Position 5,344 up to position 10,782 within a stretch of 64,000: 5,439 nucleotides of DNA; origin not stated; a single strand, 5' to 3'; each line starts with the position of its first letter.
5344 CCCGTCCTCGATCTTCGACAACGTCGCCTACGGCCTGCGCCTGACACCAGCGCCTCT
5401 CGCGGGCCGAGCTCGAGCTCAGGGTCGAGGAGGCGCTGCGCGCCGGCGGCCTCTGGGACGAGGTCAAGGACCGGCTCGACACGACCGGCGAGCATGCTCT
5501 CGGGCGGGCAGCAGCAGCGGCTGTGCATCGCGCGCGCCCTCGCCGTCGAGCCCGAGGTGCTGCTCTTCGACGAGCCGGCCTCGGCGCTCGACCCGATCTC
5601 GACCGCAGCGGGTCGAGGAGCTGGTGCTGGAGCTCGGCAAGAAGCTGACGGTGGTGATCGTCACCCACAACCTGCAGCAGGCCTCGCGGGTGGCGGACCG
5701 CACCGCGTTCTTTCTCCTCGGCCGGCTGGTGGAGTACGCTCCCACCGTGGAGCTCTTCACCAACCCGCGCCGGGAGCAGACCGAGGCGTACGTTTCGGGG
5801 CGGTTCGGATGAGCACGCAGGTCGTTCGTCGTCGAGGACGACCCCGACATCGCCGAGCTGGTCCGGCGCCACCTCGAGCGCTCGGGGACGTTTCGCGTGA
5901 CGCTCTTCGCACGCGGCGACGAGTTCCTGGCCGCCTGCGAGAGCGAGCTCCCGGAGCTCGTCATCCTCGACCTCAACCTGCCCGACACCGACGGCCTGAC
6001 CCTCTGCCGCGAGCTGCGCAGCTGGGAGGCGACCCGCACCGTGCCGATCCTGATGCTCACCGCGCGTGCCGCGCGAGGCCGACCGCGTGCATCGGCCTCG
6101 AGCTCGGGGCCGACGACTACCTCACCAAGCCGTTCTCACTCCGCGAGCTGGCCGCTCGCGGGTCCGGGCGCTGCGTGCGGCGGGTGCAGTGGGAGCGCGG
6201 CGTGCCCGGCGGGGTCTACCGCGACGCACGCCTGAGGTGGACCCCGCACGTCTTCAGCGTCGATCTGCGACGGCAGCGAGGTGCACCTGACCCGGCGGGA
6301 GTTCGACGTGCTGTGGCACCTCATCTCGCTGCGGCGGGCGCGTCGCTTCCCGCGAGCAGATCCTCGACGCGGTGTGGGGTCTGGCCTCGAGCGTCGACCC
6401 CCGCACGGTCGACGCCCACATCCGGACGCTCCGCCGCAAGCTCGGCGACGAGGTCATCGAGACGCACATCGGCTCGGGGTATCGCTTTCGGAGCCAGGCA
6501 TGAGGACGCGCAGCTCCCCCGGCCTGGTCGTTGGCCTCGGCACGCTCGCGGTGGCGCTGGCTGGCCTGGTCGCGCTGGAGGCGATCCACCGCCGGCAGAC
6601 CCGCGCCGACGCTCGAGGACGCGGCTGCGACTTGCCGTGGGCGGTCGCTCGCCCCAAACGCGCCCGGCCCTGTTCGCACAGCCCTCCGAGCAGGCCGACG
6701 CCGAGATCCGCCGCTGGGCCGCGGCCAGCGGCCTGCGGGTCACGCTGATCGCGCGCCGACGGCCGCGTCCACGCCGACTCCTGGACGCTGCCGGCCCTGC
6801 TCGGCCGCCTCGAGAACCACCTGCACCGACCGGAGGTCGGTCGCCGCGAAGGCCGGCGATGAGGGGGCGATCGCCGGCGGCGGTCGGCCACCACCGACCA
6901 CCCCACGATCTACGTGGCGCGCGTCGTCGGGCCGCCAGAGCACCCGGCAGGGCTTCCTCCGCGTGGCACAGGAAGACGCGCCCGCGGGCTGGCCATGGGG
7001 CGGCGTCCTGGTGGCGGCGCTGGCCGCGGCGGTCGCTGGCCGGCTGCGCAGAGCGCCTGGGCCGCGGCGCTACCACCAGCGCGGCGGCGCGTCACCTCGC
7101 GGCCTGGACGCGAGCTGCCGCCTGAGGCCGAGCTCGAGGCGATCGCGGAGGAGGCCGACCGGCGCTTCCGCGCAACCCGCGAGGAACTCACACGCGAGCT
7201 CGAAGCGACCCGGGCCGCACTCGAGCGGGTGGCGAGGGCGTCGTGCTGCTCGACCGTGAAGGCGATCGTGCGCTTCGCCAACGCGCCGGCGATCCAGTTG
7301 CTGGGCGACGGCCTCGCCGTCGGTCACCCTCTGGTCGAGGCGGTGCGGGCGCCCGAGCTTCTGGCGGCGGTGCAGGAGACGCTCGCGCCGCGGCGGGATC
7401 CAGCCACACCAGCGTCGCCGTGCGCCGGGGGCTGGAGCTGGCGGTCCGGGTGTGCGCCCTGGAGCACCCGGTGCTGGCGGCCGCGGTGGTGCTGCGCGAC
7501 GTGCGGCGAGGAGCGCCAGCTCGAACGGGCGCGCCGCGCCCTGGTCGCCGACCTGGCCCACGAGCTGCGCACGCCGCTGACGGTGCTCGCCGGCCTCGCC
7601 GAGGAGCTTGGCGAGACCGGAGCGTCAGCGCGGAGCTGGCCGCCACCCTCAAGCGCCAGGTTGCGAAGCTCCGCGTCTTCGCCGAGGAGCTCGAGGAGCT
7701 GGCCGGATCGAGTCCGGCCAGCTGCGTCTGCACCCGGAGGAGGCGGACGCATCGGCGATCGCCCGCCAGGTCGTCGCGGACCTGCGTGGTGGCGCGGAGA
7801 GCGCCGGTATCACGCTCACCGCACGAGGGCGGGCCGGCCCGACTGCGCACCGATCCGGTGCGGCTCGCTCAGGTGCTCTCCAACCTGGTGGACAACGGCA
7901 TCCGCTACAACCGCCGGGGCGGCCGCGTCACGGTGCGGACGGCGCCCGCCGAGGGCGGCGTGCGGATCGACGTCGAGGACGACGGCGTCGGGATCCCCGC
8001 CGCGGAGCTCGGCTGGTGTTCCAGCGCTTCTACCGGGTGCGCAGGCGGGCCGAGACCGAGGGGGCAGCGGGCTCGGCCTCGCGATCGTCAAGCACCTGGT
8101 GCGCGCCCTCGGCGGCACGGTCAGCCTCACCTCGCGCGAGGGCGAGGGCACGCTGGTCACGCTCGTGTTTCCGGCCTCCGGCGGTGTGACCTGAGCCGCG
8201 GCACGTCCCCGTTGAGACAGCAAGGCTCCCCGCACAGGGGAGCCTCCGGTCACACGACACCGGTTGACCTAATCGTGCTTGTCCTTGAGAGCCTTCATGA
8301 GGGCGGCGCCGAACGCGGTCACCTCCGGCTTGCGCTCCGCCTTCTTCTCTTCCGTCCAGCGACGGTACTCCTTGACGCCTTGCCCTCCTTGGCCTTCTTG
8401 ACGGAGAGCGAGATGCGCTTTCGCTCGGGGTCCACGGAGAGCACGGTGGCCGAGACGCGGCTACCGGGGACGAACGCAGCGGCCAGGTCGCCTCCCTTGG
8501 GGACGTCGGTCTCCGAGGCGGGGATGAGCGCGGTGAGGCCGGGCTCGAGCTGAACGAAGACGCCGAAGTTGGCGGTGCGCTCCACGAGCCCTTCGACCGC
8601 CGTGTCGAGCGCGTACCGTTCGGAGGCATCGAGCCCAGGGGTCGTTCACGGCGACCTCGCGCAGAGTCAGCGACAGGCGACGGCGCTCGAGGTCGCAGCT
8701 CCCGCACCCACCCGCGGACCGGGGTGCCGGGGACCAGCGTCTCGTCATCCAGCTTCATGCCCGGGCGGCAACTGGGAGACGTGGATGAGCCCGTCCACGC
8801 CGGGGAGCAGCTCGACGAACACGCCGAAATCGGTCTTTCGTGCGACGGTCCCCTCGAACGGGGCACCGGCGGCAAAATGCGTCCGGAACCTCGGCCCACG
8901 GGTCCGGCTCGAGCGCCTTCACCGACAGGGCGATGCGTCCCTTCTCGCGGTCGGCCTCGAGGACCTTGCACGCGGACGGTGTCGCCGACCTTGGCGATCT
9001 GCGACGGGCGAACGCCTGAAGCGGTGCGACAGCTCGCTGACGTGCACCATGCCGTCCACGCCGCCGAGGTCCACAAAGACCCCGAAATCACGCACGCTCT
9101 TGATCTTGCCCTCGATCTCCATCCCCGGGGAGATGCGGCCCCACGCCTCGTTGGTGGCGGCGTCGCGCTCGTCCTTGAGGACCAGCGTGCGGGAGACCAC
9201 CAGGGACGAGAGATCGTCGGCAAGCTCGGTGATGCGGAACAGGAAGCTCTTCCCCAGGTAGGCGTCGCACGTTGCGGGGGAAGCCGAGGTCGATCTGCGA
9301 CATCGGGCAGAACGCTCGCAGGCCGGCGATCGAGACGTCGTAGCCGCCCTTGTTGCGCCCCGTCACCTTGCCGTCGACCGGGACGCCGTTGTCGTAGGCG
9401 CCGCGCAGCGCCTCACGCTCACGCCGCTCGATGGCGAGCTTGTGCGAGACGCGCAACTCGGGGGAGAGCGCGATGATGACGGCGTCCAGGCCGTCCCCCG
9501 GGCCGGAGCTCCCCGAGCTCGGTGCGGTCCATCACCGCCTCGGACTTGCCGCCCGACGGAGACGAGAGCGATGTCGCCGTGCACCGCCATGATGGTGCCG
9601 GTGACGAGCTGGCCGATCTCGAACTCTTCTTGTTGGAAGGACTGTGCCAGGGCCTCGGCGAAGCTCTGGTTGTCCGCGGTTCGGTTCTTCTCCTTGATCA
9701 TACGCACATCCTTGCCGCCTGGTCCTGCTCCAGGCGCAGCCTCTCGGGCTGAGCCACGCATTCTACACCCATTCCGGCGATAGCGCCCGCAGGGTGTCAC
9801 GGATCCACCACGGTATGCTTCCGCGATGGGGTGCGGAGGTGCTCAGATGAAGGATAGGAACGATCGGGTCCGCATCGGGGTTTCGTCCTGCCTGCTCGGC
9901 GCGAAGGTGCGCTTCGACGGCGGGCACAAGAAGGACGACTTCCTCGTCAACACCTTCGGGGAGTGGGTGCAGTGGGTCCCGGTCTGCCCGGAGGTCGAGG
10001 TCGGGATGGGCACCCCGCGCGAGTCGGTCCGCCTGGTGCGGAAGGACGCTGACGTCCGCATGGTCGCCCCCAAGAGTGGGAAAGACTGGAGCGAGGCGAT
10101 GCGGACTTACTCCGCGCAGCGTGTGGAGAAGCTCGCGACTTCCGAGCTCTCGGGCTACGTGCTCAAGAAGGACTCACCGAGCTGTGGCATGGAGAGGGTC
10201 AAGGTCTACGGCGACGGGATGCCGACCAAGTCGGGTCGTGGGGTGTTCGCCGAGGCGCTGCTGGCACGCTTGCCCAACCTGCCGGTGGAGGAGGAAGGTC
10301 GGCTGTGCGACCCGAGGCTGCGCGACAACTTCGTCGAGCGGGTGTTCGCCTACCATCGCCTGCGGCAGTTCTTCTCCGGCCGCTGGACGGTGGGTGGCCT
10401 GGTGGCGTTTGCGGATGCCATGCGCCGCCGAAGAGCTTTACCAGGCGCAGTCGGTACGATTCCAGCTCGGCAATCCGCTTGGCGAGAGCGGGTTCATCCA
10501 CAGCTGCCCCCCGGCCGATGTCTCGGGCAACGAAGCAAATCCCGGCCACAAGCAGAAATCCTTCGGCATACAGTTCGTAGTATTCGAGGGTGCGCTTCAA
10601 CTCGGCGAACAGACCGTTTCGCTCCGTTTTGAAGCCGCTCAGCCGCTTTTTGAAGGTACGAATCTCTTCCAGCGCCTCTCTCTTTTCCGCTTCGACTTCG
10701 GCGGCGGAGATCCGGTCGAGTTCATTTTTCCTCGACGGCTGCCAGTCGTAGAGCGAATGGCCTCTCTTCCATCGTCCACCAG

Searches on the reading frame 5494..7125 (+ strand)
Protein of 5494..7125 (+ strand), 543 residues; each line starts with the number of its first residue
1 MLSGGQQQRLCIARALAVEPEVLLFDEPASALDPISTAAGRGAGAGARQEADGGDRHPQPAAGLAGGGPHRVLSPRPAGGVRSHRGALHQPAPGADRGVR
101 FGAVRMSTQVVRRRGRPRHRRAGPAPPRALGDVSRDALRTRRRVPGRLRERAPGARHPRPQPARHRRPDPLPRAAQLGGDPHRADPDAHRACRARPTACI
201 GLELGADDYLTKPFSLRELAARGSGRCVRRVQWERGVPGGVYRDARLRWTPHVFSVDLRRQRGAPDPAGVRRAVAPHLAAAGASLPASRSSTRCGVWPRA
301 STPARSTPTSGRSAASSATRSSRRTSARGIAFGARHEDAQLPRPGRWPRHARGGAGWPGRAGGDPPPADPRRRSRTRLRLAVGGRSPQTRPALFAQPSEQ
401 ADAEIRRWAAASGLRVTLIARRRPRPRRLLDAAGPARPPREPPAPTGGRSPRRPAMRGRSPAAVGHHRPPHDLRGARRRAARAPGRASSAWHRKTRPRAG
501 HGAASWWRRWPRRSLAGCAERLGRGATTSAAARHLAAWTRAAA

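Call 65: search_protein_families(library=pfam, proteins=[window:5494-7125:+], max_evalue=0.0001)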
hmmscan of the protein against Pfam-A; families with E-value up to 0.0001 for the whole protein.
window:5494-7125:+ (543 aa): 1 family
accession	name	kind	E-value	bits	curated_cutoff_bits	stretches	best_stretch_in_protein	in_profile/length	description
PF00005.33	ABC_tran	-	4.2e-08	34.3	25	1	2-29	109-136/137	ABC transporter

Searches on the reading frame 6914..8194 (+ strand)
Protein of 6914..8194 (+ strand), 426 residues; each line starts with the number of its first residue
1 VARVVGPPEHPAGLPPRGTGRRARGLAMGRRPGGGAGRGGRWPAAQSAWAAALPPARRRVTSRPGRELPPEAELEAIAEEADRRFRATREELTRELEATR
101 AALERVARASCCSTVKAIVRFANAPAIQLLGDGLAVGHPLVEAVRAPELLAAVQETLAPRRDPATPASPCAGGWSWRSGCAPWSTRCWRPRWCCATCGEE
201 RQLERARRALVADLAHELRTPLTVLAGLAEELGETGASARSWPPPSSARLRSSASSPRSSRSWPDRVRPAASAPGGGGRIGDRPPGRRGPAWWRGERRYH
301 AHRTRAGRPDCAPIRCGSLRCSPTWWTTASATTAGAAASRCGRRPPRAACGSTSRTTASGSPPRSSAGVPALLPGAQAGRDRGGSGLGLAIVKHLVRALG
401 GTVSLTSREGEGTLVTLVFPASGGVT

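Call 67: search_protein_families(library=pfam, proteins=[window:6914-8194:+], max_evalue=0.001)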
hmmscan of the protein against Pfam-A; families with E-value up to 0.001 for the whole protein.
window:6914-8194:+ (426 aa): 2 families
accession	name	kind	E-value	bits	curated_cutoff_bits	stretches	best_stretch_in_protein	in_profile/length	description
PF02518.31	HATPase_c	-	1.3e-08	35.7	26.4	1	379-421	67-109/111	Histidine kinase-, DNA gyrase B-, and HSP90-like ATPase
PF00512.31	HisKA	-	8.8e-08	32.5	26.9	1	206-235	1-30/66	His Kinase A (phospho-acceptor) domain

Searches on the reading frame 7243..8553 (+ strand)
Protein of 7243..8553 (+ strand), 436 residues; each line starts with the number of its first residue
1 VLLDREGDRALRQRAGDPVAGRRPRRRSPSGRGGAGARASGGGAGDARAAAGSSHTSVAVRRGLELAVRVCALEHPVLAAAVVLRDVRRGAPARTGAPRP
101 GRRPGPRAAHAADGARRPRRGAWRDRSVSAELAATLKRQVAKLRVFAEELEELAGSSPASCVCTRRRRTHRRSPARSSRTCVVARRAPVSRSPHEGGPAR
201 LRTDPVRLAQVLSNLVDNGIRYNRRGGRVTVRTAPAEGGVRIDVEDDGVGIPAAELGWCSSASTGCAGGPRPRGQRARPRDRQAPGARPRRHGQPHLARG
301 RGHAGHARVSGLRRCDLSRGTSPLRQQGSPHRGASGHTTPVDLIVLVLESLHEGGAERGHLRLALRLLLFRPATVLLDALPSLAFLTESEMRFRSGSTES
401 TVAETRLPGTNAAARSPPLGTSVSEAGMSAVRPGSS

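Call 65: search_protein_families(library=pfam, proteins=[window:7243-8553:+], max_evalue=0.0001)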
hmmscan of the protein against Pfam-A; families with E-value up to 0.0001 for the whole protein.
window:7243-8553:+ (436 aa): 1 family
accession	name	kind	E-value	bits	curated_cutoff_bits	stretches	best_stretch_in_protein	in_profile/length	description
PF02518.31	HATPase_c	-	5.6e-12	46.5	26.4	1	204-256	2-54/111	Histidine kinase-, DNA gyrase B-, and HSP90-like ATPase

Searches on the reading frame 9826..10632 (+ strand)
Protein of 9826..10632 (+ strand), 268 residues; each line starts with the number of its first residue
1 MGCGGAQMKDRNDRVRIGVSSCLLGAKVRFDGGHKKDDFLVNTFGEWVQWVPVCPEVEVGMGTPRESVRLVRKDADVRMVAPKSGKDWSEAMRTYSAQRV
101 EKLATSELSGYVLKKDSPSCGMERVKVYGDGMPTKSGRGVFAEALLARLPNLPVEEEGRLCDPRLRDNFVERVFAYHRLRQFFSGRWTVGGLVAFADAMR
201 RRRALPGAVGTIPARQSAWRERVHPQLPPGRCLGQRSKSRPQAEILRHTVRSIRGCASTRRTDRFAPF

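Call 65: search_protein_families(library=pfam, proteins=[window:9826-10632:+], max_evalue=0.0001)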
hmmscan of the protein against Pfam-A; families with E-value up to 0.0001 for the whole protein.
window:9826-10632:+ (268 aa): 1 family
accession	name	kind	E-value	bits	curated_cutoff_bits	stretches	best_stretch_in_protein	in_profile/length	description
PF04463.17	2-thiour_desulf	-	2.7e-42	144.6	34.7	1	17-157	1-141/141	2-thiouracil desulfurase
